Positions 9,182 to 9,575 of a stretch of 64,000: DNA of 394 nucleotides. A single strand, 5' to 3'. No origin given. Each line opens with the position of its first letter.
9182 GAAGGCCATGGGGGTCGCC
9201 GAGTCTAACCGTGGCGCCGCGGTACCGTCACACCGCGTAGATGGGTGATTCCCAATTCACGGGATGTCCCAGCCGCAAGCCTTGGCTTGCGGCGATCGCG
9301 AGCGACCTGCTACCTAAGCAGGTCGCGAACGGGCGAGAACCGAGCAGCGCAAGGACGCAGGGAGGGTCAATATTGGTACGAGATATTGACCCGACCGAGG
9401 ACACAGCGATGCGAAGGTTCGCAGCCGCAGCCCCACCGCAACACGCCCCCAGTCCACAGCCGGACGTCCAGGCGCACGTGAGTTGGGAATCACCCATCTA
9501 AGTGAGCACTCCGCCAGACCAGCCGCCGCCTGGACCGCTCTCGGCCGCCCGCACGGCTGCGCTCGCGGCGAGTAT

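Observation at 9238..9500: Four-copy intergenic element with a conserved ~110-nt core and three co-varying stems: candidate undescribed structured RNA or non-autonomous element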

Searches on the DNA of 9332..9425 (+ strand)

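Call 29: build_rna_model(alignment_id=A3, structure=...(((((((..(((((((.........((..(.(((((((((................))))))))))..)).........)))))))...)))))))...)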
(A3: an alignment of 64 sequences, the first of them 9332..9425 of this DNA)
Model R1 built from alignment A3 (64 sequences, 102 columns); structure: as given.
model positions 91; base pairs 26; branch points 0; effective number of sequences 3.77; information 0.627 bits per position. Calibrated on 0.2 Mb of random sequence (short: E-values are rough).
structure used (alignment columns):
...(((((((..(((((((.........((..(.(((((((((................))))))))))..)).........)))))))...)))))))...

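Call 30: search_with_rna_model(model_id=R1, source=window, filters=off, max_evalue=10, show_alignments=4)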
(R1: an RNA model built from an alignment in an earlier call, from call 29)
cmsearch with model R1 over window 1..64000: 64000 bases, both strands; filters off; matches with E-value up to 10: 104.
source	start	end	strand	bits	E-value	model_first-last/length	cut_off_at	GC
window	20155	20244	-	88.4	4.7e-23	1-91/91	no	0.66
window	22362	22451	+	85.6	3.2e-22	1-91/91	no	0.6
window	18626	18718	-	85.2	3.9e-22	1-91/91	no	0.66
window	9332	9425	+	82.6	2.2e-21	1-91/91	no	0.6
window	39486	39529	-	14.5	0.082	1-91/91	no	0.77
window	45579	45632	-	13.6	0.15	1-91/91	no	0.81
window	61381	61429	+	13.3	0.19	1-91/91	no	0.76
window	62956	63016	-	13.1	0.21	1-91/91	no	0.77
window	62256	62343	+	13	0.22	1-91/91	no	0.73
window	1922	1979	-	12.4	0.33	1-91/91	no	0.67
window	50777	50816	-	12.1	0.39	1-91/91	no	0.82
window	17199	17239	+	11.6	0.56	1-91/91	no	0.76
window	28442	28501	+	11.3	0.67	1-91/91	no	0.78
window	16740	16830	-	11.1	0.78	1-91/91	no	0.75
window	31132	31197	-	10.9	0.93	1-91/91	no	0.77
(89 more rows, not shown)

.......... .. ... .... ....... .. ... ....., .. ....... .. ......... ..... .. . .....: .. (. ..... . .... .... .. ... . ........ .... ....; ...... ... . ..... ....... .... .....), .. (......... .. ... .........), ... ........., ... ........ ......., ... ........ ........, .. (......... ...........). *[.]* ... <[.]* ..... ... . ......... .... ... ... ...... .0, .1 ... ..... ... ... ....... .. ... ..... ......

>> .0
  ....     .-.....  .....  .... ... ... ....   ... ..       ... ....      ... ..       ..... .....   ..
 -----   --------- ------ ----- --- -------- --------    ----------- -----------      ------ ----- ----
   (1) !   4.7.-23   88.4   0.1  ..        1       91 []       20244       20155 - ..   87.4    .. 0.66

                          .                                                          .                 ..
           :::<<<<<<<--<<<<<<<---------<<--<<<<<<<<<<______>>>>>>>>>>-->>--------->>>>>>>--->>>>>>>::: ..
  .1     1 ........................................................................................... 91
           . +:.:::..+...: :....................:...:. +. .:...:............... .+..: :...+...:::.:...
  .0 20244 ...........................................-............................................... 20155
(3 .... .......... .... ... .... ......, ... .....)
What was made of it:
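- Checked: The next hit scores 14.5 bits (call 30).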

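Call 31: search_with_rna_model(model_id=R1, sources=[window, L001, L002, L003, L004, L005, L006, L007, L008, L009, L010, L011, L012, L013, L014, L015, L016, L017, L018, L019, L020, L021, L022, L023, L024, L025, L026, L027, L028, L029, L030, L031, L032, L033, L034, L035, L036, L037, L038, L039, L040, L041, L042, L043, L044, L045, L046, L047, L048, L049, L050, L051, L052, L053, L054, L055, L056, L057, L058, L059, L060, L061, L062, L063, L064, L065, L066, L067, L068, L069, L070, L071, L072, L073, L074, L075, L076, L077, L078, L079, L080, L081, L082, L083, L084, L085, L086, L087, L088, L089, L090, L091, L092, L093, L094, L095, L096, L097, L098, L099], max_evalue=0.001, make_alignment=true)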
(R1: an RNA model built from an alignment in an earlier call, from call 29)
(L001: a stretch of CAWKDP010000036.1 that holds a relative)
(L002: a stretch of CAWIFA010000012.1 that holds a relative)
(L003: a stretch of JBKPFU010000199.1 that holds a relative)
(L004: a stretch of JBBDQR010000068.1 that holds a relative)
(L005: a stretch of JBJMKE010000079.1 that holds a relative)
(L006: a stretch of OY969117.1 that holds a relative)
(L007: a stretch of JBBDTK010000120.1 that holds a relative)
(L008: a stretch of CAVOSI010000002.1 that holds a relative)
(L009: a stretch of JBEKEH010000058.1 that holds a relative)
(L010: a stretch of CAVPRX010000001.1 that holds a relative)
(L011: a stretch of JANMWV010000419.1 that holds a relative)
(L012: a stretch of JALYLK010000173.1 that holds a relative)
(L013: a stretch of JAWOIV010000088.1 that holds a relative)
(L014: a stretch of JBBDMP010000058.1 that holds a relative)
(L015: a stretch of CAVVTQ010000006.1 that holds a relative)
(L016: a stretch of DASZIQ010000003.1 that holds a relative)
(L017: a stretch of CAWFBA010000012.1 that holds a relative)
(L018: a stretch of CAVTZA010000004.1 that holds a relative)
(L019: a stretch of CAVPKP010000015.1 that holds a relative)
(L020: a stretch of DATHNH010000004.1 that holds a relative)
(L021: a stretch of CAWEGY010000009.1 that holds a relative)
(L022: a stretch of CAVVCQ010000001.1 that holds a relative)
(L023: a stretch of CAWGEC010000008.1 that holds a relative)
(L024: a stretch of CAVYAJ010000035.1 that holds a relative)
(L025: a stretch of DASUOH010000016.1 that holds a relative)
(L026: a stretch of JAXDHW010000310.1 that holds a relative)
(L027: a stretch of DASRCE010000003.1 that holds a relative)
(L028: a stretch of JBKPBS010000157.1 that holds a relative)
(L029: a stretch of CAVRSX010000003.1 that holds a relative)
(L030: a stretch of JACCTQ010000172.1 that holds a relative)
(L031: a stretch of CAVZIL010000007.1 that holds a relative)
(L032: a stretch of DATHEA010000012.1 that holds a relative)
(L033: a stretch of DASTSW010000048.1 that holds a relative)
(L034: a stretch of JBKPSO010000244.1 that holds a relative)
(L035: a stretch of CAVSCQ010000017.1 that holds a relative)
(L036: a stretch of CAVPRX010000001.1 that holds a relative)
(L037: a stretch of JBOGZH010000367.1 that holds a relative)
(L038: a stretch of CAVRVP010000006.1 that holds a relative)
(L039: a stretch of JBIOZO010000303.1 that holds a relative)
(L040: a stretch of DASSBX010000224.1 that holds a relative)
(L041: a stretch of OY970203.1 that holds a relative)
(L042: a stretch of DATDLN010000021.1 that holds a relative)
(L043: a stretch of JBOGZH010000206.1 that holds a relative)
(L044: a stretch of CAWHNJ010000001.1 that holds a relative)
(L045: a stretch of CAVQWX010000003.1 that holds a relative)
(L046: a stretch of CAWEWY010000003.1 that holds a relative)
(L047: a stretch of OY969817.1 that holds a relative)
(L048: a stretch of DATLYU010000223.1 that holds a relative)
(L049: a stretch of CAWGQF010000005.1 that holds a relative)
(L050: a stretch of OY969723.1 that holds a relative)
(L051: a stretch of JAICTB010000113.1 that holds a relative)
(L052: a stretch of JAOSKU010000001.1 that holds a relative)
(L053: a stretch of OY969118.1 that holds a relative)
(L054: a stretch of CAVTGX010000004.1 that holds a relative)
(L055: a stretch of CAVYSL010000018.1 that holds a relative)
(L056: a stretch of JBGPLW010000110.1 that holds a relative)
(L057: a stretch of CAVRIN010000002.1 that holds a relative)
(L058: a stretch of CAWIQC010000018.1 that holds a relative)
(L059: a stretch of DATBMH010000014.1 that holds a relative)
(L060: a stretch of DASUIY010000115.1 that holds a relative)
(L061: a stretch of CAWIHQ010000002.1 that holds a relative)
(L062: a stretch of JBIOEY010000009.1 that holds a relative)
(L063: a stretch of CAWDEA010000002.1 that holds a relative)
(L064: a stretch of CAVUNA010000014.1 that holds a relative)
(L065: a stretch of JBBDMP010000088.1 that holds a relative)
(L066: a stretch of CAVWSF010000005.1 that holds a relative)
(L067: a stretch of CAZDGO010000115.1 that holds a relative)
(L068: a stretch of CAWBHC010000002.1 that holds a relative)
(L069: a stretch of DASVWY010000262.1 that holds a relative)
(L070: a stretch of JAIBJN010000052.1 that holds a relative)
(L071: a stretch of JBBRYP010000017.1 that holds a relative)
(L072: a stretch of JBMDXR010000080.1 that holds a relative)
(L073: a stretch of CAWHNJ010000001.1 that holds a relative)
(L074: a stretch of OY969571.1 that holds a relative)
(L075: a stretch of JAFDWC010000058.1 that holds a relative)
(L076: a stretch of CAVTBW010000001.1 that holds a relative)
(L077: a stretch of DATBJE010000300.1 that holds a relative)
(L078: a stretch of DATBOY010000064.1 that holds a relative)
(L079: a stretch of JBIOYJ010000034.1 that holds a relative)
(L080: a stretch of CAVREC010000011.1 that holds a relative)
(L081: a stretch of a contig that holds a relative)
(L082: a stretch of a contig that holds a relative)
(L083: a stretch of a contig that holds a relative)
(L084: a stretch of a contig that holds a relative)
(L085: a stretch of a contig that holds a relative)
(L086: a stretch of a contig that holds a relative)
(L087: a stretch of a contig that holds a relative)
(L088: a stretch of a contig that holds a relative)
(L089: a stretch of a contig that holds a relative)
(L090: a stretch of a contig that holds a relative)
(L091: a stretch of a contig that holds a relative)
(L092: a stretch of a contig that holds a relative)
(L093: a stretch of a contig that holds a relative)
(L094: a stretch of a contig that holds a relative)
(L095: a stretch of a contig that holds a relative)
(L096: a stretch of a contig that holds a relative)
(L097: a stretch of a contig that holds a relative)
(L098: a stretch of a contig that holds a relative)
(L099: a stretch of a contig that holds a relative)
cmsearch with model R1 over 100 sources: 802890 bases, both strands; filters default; matches with E-value up to 0.001: 114.
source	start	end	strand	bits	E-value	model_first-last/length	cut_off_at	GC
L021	3086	3178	-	90.5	1.6e-22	1-91/91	no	0.68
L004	5149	5240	-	88.5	5.8e-22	1-91/91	no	0.66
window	20155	20244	-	88.4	5.9e-22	1-91/91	no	0.66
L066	6517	6607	+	88.2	7.1e-22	1-91/91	no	0.64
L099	4766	4857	+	87.7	9.5e-22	1-91/91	no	0.7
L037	6530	6620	+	86.9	1.6e-21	1-91/91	no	0.59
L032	6871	6960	+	86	3e-21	1-91/91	no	0.72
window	22362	22451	+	85.6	4e-21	1-91/91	no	0.6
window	18626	18718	-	85.2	4.9e-21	1-91/91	no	0.66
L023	725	814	-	85.1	5.4e-21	1-91/91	no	0.64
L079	100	193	+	84.5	7.9e-21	1-91/91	no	0.66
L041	771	861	+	84.2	9.8e-21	1-91/91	no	0.71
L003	5213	5304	-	83.5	1.5e-20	1-91/91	no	0.66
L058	4498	4592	+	83.3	1.8e-20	1-91/91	no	0.62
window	9332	9425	+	82.6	2.7e-20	1-91/91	no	0.6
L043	553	642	-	82.2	3.6e-20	1-91/91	no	0.67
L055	5112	5203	+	82.1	4.1e-20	1-91/91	no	0.72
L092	316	405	-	81.1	7.8e-20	1-91/91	no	0.68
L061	2463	2552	-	80.6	1e-19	1-91/91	no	0.69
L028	1117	1208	-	79.8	1.8e-19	1-91/91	no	0.67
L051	2822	2912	+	79.7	1.9e-19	1-91/91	no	0.64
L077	5186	5276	+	79.6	2.1e-19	1-91/91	no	0.71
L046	5790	5879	+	79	3e-19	1-91/91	no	0.76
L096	6782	6873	+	78.5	4.3e-19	1-91/91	no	0.7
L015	6803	6891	-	78.3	4.7e-19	1-91/91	no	0.71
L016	5331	5420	+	78.2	5.2e-19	1-91/91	no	0.71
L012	1594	1685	+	78.2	5.2e-19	1-91/91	no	0.71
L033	2073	2161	+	78.1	5.5e-19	1-91/91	no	0.71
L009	4385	4474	+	78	5.8e-19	1-91/91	no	0.69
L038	1563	1653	+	77.9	6.1e-19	1-91/91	no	0.75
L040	1317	1409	-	77.9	6.4e-19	1-91/91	no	0.71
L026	253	342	+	77.8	6.8e-19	1-91/91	no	0.69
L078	143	232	+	77.8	7e-19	1-91/91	no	0.69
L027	1595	1684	+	77.7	7.3e-19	1-91/91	no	0.7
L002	1289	1378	+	77.6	7.5e-19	1-91/91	no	0.66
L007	3104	3192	+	77.6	7.6e-19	1-91/91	no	0.7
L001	1079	1170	+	77.5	8.5e-19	1-91/91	no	0.73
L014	7510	7603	+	77.4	8.8e-19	1-91/91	no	0.68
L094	5245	5333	-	77.4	8.9e-19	1-91/91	no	0.69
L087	4162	4253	-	77.4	9e-19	1-91/91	no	0.58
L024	3642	3733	+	77.2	1e-18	1-91/91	no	0.66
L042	7832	7923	-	77.1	1e-18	1-91/91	no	0.65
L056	4920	5010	-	76.6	1.5e-18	1-91/91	no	0.73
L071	7325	7416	-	76.3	1.8e-18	1-91/91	no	0.68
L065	7351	7440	-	76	2.2e-18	1-91/91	no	0.7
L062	4013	4101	+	75.4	3.2e-18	1-91/91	no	0.69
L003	5766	5857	-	75.4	3.4e-18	1-91/91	no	0.73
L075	4945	5033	+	74.9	4.6e-18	1-91/91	no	0.69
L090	2777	2865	+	74.9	4.6e-18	1-91/91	no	0.71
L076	2165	2255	-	74.7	5.2e-18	1-91/91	no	0.74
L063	513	601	-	74.7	5.3e-18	1-91/91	no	0.69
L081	1863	1954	-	74.7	5.4e-18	1-91/91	no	0.68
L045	7443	7534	-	74.4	6.3e-18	1-91/91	no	0.72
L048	365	456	+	74.4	6.5e-18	1-91/91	no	0.7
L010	2210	2299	+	74.3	6.7e-18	1-91/91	no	0.68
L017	5395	5483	-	73.9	8.7e-18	1-91/91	no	0.7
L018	6553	6646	+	73.7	1e-17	1-91/91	no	0.69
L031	4697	4790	-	73.7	1e-17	1-91/91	no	0.72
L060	393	482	+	73.7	1e-17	1-91/91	no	0.71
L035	6996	7084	+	73.5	1.2e-17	1-91/91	no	0.72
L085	169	257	+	73.4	1.3e-17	1-91/91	no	0.71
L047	3295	3383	+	73.2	1.4e-17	1-91/91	no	0.69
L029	6802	6890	+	73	1.6e-17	1-91/91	no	0.73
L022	401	490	-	72.9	1.7e-17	1-91/91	no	0.72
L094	5739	5828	+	72.9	1.7e-17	1-91/91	no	0.72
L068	1767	1855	+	72.8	1.8e-17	1-91/91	no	0.7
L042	3095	3188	-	72.3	2.6e-17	1-91/91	no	0.7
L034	7019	7111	+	71.8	3.5e-17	1-91/91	no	0.71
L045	2590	2681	-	71.5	4.3e-17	1-91/91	no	0.72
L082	709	797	-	71.4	4.6e-17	1-91/91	no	0.72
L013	4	93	-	71.4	4.7e-17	1-91/91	no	0.7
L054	627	715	+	71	5.9e-17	1-91/91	no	0.72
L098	176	264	-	70.6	7.7e-17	1-91/91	no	0.72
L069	4006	4093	+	70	1.2e-16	1-91/91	no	0.69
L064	6782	6872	-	70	1.2e-16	1-91/91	no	0.7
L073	6059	6158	+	69.1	2.1e-16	1-91/91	no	0.72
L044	2486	2586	+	69.1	2.2e-16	1-91/91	no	0.74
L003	615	706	-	69.1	2.2e-16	1-91/91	no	0.67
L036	3692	3781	+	68.5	3.1e-16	1-91/91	no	0.71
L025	926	1014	+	68.3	3.6e-16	1-91/91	no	0.71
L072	2377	2469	+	68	4.3e-16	1-91/91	no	0.69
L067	3150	3240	+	67.1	7.8e-16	1-91/91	no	0.75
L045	7039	7132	+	67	8.4e-16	1-91/91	no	0.72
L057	7449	7537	-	66.9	9.2e-16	1-91/91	no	0.69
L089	547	641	-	66.9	9.4e-16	1-91/91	no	0.67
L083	3625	3714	+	65.9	1.7e-15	1-91/91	no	0.67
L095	6557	6644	-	65.4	2.4e-15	1-91/91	no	0.67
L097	6598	6685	+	65.2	2.8e-15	1-91/91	no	0.72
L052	3939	4026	+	65.2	2.9e-15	1-91/91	no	0.74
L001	5193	5282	+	65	3.1e-15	1-91/91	no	0.66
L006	1181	1270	+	64.3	5.1e-15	1-91/91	no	0.69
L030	1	76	-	64.2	5.6e-15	1-77/91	3'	0.64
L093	4454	4543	+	64.1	5.8e-15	1-91/91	no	0.74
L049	1795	1885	+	64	6.4e-15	1-91/91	no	0.7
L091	5383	5473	+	63.9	6.5e-15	1-91/91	no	0.74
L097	5956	6044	-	63.9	6.8e-15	1-91/91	no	0.73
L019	5639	5728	-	63.5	8.7e-15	1-91/91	no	0.7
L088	6371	6461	+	63.5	8.9e-15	1-91/91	no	0.77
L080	3157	3249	+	63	1.2e-14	1-91/91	no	0.69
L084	726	823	+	62.9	1.3e-14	1-91/91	no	0.7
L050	7098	7185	-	62.6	1.6e-14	1-91/91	no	0.67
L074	791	878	+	62.2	2e-14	1-91/91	no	0.67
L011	7338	7427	+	61.8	2.7e-14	1-91/91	no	0.72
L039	6446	6539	+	61.2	4.1e-14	1-91/91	no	0.72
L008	1902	1991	+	59.2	1.5e-13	1-91/91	no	0.66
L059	253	345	-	58.8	2e-13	1-91/91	no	0.74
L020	980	1069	+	57.7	4.1e-13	1-91/91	no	0.72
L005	3765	3827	-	57.6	4.4e-13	15-76/91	no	0.71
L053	7664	7753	-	56.8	7.4e-13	1-91/91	no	0.68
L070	4376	4464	+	49.1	1.2e-10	1-91/91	no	0.74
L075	2988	3076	+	45.4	1.3e-09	1-91/91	no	0.72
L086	3514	3597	-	44.4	2.7e-09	1-91/91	no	0.73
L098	3955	4044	-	39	9.4e-08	1-91/91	no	0.67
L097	5847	5934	-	38.9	1e-07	1-91/91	no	0.76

Alignment A4: 114 matches aligned to the model, 127 columns, each read 5' to 3' on its own strand. Consensus structure (alignment columns), stored with it:
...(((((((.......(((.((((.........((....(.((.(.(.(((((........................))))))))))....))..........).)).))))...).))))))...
